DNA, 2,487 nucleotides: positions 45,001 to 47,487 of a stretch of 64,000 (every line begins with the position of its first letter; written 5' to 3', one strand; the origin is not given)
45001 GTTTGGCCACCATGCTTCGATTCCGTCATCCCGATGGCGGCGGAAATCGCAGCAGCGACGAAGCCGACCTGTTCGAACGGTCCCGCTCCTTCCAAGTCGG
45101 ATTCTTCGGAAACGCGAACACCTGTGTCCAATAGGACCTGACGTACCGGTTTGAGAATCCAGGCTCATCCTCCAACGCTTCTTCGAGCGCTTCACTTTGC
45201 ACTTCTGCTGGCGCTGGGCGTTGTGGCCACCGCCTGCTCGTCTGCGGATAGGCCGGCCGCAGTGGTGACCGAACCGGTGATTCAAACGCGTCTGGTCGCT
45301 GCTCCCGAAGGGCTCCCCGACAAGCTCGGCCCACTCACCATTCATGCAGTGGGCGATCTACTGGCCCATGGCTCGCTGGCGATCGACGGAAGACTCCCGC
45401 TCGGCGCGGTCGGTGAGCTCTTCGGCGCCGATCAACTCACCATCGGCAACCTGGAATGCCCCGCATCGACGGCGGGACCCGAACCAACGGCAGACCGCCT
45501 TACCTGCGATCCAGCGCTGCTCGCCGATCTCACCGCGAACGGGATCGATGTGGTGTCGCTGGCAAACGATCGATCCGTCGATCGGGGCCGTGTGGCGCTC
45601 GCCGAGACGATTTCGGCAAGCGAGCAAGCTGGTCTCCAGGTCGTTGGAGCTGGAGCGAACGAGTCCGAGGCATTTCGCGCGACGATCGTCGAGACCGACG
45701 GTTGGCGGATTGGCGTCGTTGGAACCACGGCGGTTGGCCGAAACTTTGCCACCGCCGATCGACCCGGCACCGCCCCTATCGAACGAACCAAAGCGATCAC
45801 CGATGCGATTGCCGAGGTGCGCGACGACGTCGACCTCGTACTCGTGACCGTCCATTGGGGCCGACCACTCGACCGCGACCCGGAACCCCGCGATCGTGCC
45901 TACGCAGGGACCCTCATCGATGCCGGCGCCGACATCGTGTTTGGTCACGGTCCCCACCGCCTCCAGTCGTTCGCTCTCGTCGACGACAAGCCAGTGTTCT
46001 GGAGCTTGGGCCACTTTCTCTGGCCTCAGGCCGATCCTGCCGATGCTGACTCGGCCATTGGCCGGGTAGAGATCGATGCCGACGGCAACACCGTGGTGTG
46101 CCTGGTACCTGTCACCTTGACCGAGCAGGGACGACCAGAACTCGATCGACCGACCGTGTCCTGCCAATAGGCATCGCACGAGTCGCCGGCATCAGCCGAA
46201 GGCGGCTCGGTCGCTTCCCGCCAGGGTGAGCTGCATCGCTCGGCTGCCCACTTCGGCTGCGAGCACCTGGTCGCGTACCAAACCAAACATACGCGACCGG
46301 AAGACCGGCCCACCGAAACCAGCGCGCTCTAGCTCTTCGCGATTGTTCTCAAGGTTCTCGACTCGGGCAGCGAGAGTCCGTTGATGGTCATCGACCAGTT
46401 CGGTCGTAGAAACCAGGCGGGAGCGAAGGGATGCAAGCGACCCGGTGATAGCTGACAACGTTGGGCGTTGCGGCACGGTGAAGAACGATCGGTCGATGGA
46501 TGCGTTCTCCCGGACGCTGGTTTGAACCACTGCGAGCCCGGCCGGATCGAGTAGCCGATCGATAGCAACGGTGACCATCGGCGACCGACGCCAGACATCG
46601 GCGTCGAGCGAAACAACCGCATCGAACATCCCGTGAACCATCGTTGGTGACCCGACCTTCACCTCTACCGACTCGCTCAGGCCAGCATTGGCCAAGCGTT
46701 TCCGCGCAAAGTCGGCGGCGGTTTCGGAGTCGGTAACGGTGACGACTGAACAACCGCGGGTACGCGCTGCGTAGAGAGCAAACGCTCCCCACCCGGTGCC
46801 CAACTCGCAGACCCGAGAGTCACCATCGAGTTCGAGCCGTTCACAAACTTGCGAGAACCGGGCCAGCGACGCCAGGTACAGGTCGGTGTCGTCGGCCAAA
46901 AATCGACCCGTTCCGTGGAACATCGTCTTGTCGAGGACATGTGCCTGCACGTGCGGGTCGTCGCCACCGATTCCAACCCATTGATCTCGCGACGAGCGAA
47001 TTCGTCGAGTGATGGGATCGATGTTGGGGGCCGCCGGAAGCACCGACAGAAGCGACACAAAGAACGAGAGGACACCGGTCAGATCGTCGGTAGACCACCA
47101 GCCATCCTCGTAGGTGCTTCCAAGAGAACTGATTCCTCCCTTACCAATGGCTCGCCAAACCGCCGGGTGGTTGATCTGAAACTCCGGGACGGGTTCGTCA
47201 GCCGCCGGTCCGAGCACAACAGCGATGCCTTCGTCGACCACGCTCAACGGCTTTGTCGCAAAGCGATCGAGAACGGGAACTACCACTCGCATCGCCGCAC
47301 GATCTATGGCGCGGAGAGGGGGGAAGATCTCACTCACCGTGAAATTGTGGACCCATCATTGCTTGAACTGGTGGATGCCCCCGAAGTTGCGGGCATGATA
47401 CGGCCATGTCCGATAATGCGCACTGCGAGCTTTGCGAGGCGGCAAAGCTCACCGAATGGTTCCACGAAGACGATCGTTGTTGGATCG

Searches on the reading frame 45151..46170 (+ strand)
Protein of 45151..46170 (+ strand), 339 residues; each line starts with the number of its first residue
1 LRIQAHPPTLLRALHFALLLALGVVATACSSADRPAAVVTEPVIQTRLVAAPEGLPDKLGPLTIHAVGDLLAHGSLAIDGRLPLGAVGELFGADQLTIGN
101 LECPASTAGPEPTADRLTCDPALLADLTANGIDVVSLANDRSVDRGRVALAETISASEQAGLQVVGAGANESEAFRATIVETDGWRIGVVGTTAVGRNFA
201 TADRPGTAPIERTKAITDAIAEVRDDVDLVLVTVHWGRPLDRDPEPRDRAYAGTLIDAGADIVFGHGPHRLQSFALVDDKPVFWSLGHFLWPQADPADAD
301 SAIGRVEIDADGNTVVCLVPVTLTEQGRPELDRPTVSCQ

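Call 9: search_protein_families(library=pfam, proteins=[window:45151-46170:+], max_evalue=0.01)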
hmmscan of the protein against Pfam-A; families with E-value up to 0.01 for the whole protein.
window:45151-46170:+ (339 aa): 1 family
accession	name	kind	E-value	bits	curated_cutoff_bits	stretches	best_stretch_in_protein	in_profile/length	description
PF09587.15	PGA_cap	-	3.1e-52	178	27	1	63-291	1-253/255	Bacterial capsule synthesis protein PGA_cap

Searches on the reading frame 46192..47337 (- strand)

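Call 9: search_protein_families(library=pfam, proteins=[window:46192-47337:-], max_evalue=0.01)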
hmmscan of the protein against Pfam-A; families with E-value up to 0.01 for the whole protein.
window:46192-47337:- (381 aa): 8 families
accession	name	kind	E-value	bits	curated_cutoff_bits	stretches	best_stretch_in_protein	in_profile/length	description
PF02353.26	CMAS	-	5.4e-19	69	27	1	133-338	23-242/273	Mycolic acid cyclopropane synthetase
PF13649.12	Methyltransf_25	-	3.6e-06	28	27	1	176-267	1-97/97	Methyltransferase domain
PF08241.18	Methyltransf_11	-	1.6e-05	25.9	21.2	1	178-270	2-94/95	Methyltransferase domain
PF10294.15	Methyltransf_16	-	0.0012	19.1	21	1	173-228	47-104/174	Lysine methyltransferase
PF05175.20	MTS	-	0.0022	18.1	23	1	167-242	26-103/170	Methyltransferase small domain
PF13847.12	Methyltransf_31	-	0.0036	17.4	27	1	171-275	2-113/145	Methyltransferase domain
PF08704.16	GCD14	-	0.0049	17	26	1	162-242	30-110/247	tRNA methyltransferase complex GCD14 subunit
PF08242.18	Methyltransf_12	-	0.006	17.7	30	0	178-245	2-73/98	Methyltransferase domain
